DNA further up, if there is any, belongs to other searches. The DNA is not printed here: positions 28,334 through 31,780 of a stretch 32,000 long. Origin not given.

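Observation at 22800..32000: Translationally coupled AT-rich operon: Upf1-like helicase + HEPN protein + coiled-coil McrB-type GTPase + McrC-like zinc-ribbon partner (derived McrBC / CoCoNuT-like defence candidate)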

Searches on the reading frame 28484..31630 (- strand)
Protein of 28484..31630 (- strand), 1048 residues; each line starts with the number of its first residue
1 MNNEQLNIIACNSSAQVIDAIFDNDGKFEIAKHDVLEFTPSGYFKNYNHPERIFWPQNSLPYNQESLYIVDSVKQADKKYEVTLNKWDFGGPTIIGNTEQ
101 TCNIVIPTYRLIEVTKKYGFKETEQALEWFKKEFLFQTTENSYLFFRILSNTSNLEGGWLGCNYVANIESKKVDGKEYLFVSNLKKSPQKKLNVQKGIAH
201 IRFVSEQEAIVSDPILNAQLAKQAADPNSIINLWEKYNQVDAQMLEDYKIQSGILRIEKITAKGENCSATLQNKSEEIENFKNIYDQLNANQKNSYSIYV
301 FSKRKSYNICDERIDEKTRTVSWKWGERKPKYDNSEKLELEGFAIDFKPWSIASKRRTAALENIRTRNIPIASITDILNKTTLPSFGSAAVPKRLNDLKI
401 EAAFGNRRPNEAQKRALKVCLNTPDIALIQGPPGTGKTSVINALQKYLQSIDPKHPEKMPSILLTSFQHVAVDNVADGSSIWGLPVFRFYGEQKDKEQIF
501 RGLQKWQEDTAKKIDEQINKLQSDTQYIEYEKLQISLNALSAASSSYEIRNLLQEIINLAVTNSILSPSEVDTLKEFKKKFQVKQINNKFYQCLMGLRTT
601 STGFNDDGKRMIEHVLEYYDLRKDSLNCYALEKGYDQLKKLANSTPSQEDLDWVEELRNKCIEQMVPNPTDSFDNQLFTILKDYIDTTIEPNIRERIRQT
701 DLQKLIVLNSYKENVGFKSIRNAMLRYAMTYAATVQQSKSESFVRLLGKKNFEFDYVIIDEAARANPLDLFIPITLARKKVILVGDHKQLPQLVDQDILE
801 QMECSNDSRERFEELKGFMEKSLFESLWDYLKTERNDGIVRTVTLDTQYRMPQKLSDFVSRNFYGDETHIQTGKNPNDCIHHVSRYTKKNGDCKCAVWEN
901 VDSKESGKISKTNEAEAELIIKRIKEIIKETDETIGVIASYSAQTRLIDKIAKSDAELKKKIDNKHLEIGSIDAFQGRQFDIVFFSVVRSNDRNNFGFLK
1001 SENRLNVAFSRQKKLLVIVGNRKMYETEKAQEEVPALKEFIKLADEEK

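Call 3: search_protein_families(library=pfam, proteins=[window:28484-31630:-], max_evalue=0.1)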
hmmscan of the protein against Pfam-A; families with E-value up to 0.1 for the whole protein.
window:28484-31630:- (1048 aa): 20 families
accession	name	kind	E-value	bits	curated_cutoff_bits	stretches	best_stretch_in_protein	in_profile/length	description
PF13087.12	AAA_12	-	2e-43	148.7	27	1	820-1023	2-195/195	AAA domain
PF13086.12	AAA_11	-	9.4e-30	104.7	27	1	410-793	3-253/257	AAA domain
PF13604.12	AAA_30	-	1.4e-12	48.2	27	2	410-516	3-96/191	AAA domain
PF13245.12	AAA_19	-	8e-12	45.9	25.1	2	718-792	55-131/134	AAA domain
PF01443.25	Viral_helicase1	-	3.7e-07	30.6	21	1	743-805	47-114/228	Viral superfamily 1 RNA helicase core domain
PF13538.12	UvrD_C_2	-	0.00027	21.2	27.4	1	969-1019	4-52/52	UvrD-like helicase C-terminal domain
PF09848.15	SLFN-g3_helicase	-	0.00027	20.8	24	0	426-452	3-29/354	Schlafen group 3, DNA/RNA helicase domain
PF13191.12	AAA_16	-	0.0003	21.8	32.6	1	419-449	19-49/167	AAA ATPase domain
PF00004.35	AAA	-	0.005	17.7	21.2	1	428-449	2-23/131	ATPase family associated with various cellular activities (AAA)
PF01078.27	Mg_chelatase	-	0.0085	16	20.3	1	410-454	8-52/207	Magnesium chelatase, subunit ChlI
PF20720.3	nSTAND3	-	0.031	14.4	27.2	1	414-450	8-43/155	Novel STAND NTPase 3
PF13514.12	AAA_27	-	0.033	14.2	22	0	414-457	16-59/206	AAA domain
PF00437.27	T2SSE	-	0.037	13.1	24.9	1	381-450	97-168/370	Type II/IV secretion system protein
PF03193.22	RsgA_GTPase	-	0.052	13.8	30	0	390-447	74-129/174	RsgA GTPase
PF06414.18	Zeta_toxin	-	0.053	13.4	22.3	0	422-449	14-41/199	Zeta toxin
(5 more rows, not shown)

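Call 4: search_protein_families(library=padloc, proteins=[window:28484-31630:-], max_evalue=0.1)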
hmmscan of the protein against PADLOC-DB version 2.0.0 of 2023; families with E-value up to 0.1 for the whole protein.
window:28484-31630:- (1048 aa): 8 families
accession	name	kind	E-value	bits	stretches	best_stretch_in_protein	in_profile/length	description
PDLC03920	MkoA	-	3.5e-87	291.8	1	229-1043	429-1096/1112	-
PDLC03921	MkoA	-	1.3e-83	279.7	2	750-1046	1293-1591/1607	-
PDLC03924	MkoC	-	2.2e-27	93.6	2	753-1041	670-963/1136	-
PDLC04140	mad8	-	2.8e-08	31.7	1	401-511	3-70/314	mads_8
PDLC02895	DpdJ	-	0.0092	10.8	0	967-1031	396-464/2112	DpdJ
PDLC04173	GajB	-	0.013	12.5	0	719-790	396-467/471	-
PDLC01767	Cas3e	-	0.041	10.4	1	395-440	179-217/680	-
PDLC04142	capH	-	0.064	12.3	0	497-523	74-100/103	capH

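Call 5: search_protein_families(library=ncbifam, proteins=[window:28484-31630:-], max_evalue=0.1)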
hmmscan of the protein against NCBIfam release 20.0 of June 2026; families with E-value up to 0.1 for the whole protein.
window:28484-31630:- (1048 aa): 9 families
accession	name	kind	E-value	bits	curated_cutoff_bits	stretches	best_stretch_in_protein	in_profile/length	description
TIGR00376.1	TIGR00376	hypoth_equivalog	5e-50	170.6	348.9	2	731-1032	345-621/639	IGHMBP2 family helicase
NF040671.1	PLuB_AAA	exception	3.9e-38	130.5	999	2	720-1024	928-1234/1256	PLuB system helicase-like protein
TIGR01448.2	helicase_RecD2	equivalog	5.4e-10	38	500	1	410-453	318-360/713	SF1B family DNA helicase RecD2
TIGR01447.1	recD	equivalog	1.1e-07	30.9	310.15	1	394-455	134-194/597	exodeoxyribonuclease V subunit alpha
TIGR02768.1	TraA_Ti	equivalog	0.00041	18.8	590.45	1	402-449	352-400/751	Ti-type conjugative transfer relaxase TraA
TIGR03922.1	T7SS_EccA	equivalog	0.013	14.1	466.65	1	413-448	302-336/557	type VII secretion AAA-ATPase EccA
TIGR00368.1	TIGR00368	hypoth_equivalog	0.028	13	362.4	1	397-451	184-238/499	YifB family Mg chelatase-like AAA ATPase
NF001626.0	PRK00411.1-5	equivalog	0.047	12.5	417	0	424-448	55-79/374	ORC1-type DNA replication protein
NF008127.0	PRK10875.1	equivalog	0.096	11.2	671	0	410-447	158-194/619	exodeoxyribonuclease V subunit alpha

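Call 17: find_encoding_contigs(protein=window:28484-31630:-, flank=10000, max_places=6)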
Protein window:28484-31630:- (1048 aa): 24 contigs read that carry it; 6 places shown.
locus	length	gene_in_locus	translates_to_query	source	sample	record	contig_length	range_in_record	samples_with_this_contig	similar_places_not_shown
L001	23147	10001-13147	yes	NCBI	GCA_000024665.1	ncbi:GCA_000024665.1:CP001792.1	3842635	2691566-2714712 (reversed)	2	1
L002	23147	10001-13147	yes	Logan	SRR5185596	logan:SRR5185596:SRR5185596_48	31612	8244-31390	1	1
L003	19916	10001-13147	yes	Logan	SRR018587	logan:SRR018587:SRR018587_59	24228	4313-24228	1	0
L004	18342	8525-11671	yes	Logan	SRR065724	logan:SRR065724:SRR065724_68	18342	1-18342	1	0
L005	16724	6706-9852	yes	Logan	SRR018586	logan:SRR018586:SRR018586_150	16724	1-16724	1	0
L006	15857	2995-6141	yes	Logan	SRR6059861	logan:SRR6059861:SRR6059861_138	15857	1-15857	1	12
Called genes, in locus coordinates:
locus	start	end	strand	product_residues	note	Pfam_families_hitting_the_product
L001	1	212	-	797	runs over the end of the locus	PF09371:Tex_N, PF22706:Tex_central_region, PF16921:Tex_YqgF, PF14635:HHH_7 (weak), PF12836:HHH_3, PF17674:HHH_9, PF00575:S1, PF23459:S1_RRP5 (weak)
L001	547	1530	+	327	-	PF00457:Glyco_hydro_11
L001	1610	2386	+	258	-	PF07264:EI24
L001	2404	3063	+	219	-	PF00702:Hydrolase, PF13419:HAD_2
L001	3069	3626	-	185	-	PF01613:Flavin_Reduct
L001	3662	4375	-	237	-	-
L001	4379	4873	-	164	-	-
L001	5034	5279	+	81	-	-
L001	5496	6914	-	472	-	PF00158:Sigma54_activat, PF14532:Sigma54_activ_2 (weak), PF00004:AAA (weak), PF07728:AAA_5, PF13173:AAA_14 (weak), PF13245:AAA_19 (faint)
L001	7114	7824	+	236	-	PF13768:VWA_3, PF00092:VWA, PF13519:VWA_2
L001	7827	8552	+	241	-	PF13672:PP2C_2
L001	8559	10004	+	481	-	PF00069:Pkinase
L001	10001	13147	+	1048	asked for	PF13086:AAA_11, PF13245:AAA_19 (faint), PF13604:AAA_30 (weak), PF01443:Viral_helicase1 (faint), PF13087:AAA_12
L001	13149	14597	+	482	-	-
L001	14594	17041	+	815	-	-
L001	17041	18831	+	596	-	-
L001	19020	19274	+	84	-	-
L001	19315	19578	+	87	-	-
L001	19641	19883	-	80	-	PF07228:SpoIIE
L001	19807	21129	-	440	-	PF02743:dCache_1, PF22673:MCP-like_PDC_1, PF07228:SpoIIE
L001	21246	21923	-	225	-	-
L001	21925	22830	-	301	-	-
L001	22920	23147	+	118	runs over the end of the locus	PF11969:DcpS_C, PF01230:HIT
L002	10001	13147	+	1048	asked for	PF13086:AAA_11, PF13245:AAA_19 (faint), PF13604:AAA_30 (weak), PF01443:Viral_helicase1 (faint), PF13087:AAA_12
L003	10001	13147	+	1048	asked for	PF13086:AAA_11, PF13245:AAA_19 (faint), PF13604:AAA_30 (weak), PF01443:Viral_helicase1 (faint), PF13087:AAA_12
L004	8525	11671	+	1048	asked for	PF13086:AAA_11, PF13245:AAA_19 (faint), PF13604:AAA_30 (weak), PF01443:Viral_helicase1 (faint), PF13087:AAA_12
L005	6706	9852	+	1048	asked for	PF13086:AAA_11, PF13245:AAA_19 (faint), PF13604:AAA_30 (weak), PF01443:Viral_helicase1 (faint), PF13087:AAA_12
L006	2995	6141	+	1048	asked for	PF13086:AAA_11, PF13245:AAA_19 (faint), PF13604:AAA_30 (weak), PF01443:Viral_helicase1 (faint), PF13087:AAA_12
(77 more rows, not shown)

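Call 19: search_protein_families(library=pfam, proteins=[L001:5496-6914:-, L001:7114-7824:+, L001:7827-8552:+, L001:8559-10004:+, L001:19020-19274:+, L001:19315-19578:+, L001:3662-4375:-, L001:4379-4873:-, L001:5034-5279:+], max_evalue=0.01)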
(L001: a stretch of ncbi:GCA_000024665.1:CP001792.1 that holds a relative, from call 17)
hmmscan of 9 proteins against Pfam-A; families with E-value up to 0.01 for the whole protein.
L001:5496-6914:- (472 aa): 14 families
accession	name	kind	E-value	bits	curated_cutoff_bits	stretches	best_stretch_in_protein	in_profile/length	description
PF00158.32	Sigma54_activat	-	7.9e-38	130.2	20.2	1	169-330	4-166/168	Sigma-54 interaction domain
PF07728.20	AAA_5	-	6.6e-12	46.1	22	1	191-325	2-138/139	AAA domain (dynein-related subfamily)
PF14532.12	Sigma54_activ_2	-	1.4e-07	32.3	25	1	173-336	10-138/138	Sigma-54 interaction domain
PF00004.35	AAA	-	3.4e-07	31.2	21.2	1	191-311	1-112/131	ATPase family associated with various cellular activities (AAA)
PF13173.12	AAA_14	-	4.8e-06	27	27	1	190-291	4-94/129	AAA domain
PF13245.12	AAA_19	-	6.2e-06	26.9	25.1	1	183-295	6-127/134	AAA domain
PF22208.1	Cas_Csm6_CARF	-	0.0004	20.5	27.5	1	64-111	8-57/106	Cas_Csm6 CARF domain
PF13191.12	AAA_16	-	0.00046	21.2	32.6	1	190-228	26-63/167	AAA ATPase domain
PF12775.13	AAA_7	-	0.00053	20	25.8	1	187-310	32-158/181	P-loop containing dynein motor region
PF13401.12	AAA_22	-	0.00087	20.1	27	0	191-283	8-109/130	AAA domain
PF07724.20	AAA_2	-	0.00088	19.8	27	1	191-316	6-132/166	AAA domain (Cdc48 subfamily)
PF01078.27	Mg_chelatase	-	0.0011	18.8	20.3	1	189-311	23-160/207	Magnesium chelatase, subunit ChlI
PF05673.19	DUF815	-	0.0033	17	23.8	1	175-217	39-82/249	Protein of unknown function (DUF815)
PF01637.24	ATPase_2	-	0.0043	17.3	33.2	0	173-217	4-49/225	ATPase domain predominantly from Archaea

L001:7114-7824:+ (236 aa): 4 families
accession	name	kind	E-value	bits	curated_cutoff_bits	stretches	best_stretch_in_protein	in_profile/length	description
PF00092.34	VWA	-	6.7e-12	46.4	23.8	1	17-198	2-172/174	von Willebrand factor type A domain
PF13519.12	VWA_2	-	1e-10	42.6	27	1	17-136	1-106/107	von Willebrand factor type A domain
PF13768.12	VWA_3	-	2.4e-08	34.6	27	1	17-176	3-144/155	von Willebrand factor type A domain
PF05762.20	VWA_CoxE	-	0.0012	18.8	26.4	0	12-137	54-160/222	VWA domain containing CoxE-like protein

L001:7827-8552:+ (241 aa): 2 families
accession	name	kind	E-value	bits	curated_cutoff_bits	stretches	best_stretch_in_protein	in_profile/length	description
PF13672.11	PP2C_2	-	1.3e-32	113.5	24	1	19-221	1-208/209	Protein phosphatase 2C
PF07228.17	SpoIIE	-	4.8e-05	23.8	25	1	43-240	5-191/192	Stage II sporulation protein E (SpoIIE)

L001:8559-10004:+ (481 aa): 3 families
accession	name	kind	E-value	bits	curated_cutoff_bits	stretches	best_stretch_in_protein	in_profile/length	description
PF00069.31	Pkinase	-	1.2e-14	54.7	31.7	1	24-278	2-241/263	Protein kinase domain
PF06293.20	Kdo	-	4.2e-05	23.5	21.3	1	100-179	96-167/207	Lipopolysaccharide kinase (Kdo/WaaP) family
PF07714.23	PK_Tyr_Ser-Thr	-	0.0038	17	23.1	0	132-222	103-195/258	Protein tyrosine and serine/threonine kinase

L001:19020-19274:+ (84 aa): 1 family
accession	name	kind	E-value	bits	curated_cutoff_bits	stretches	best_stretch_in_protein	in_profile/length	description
PF07927.17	HicA_toxin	-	0.0022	18.5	27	1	15-53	4-41/58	HicA toxin of bacterial toxin-antitoxin,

L001:19315-19578:+ (87 aa): 0 families

L001:3662-4375:- (237 aa): 0 families

L001:4379-4873:- (164 aa): 0 families

L001:5034-5279:+ (81 aa): 0 families

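Call 31: find_homologous_proteins(query=window:28484-31630:-, max_evalue=1e-20)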
Query window:28484-31630:- (1048 aa): 1437 proteins with E <= 1e-20 among 8000 candidates; the best 120 are listed.
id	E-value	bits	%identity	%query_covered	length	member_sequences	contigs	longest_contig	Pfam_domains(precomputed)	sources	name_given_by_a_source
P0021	0.0e+0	2363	100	100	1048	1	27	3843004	PF13087.13,PF13086.13,PF01443.25,PF13604.13,PF13245.13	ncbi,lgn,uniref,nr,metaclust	ncbi:conserved domain protein [Fibrobacter succinogenes subsp. succinogenes S85]|uniref:Conserved do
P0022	0.0e+0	2358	100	100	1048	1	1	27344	PF13087.13,PF13086.13,PF01443.25,PF13604.13,PF13245.13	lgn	-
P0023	0.0e+0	2343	99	100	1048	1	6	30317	PF13087.13,PF13086.13,PF01443.25,PF13604.13,PF13245.13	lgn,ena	-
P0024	0.0e+0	2342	99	100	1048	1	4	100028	PF13087.13,PF13086.13,PF01443.25,PF13604.13,PF13245.13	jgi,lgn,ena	-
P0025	0.0e+0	2339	99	100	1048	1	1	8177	PF13087.13,PF13086.13,PF01443.25,PF13604.13,PF13245.13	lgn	-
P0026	0.0e+0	2331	99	100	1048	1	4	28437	PF13087.13,PF13086.13,PF01443.25,PF13604.13,PF13245.13,PF09848.16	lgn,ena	-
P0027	0.0e+0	2330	99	100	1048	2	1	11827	PF13087.13,PF13086.13,PF01443.25,PF13604.13,PF13245.13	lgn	-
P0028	0.0e+0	2328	99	100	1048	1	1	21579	PF13087.13,PF13086.13,PF01443.25,PF13604.13,PF13245.13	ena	-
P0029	0.0e+0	2325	98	100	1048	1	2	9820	PF13087.13,PF13086.13,PF01443.25,PF13604.13,PF13245.13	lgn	-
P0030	0.0e+0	2323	98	100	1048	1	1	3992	PF13087.13,PF13086.13,PF01443.25,PF13604.13,PF13245.13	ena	-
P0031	0.0e+0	2320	98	100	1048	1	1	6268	PF13087.13,PF13086.13,PF01443.25,PF13604.13,PF13245.13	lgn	-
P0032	0.0e+0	2320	98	100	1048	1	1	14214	PF13087.13,PF13086.13,PF01443.25,PF13604.13,PF13245.13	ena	-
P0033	0.0e+0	2316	98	100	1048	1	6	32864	PF13087.13,PF13086.13,PF01443.25,PF13604.13,PF13245.13,PF09848.16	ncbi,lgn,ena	-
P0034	0.0e+0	2314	98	100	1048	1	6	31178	PF13087.13,PF13086.13,PF01443.25,PF13604.13,PF13245.13,PF09848.16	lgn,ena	-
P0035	0.0e+0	2313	98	100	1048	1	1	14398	PF13087.13,PF13086.13,PF01443.25,PF13604.13,PF13245.13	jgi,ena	-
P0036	0.0e+0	2313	98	100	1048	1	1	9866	PF13087.13,PF13086.13,PF01443.25,PF13604.13,PF13245.13,PF09848.16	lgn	-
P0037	0.0e+0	2306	98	100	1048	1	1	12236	PF13087.13,PF13086.13,PF01443.25,PF13604.13,PF13245.13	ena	-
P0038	0.0e+0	2290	97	100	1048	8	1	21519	PF13087.13,PF13086.13,PF01443.25,PF13604.13,PF13245.13,PF09848.16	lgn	-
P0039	0.0e+0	2252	96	100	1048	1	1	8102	PF13087.13,PF13086.13,PF01443.25,PF13604.13,PF13245.13,PF09848.16,PF00580.28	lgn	-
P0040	0.0e+0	2236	94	100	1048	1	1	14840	PF13087.13,PF13086.13,PF01443.25,PF13604.13,PF13245.13,PF09848.16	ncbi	-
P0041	0.0e+0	2121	90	100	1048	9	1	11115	PF13087.13,PF13086.13,PF01443.25,PF13604.13,PF13245.13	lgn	-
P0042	0.0e+0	2023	85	100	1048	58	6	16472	PF13087.13,PF13086.13,PF01443.25,PF13604.13,PF13245.13,PF09848.16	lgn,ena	-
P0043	0.0e+0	1954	83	100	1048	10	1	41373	PF13087.13,PF13086.13,PF01443.25,PF13604.13,PF13245.13,PF09848.16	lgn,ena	-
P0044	0.0e+0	1926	81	100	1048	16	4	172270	PF13087.13,PF13086.13,PF01443.25,PF13604.13,PF13245.13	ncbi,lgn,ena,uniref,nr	ncbi:MAG: DNA helicase [Fibrobacter sp.]|uniref:DEAD/DEAH box helicase family protein n=1 Tax=Fibrob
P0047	0.0e+0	1206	55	100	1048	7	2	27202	PF13087.13,PF13086.13,PF01443.25,PF13604.13,PF13245.13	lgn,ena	-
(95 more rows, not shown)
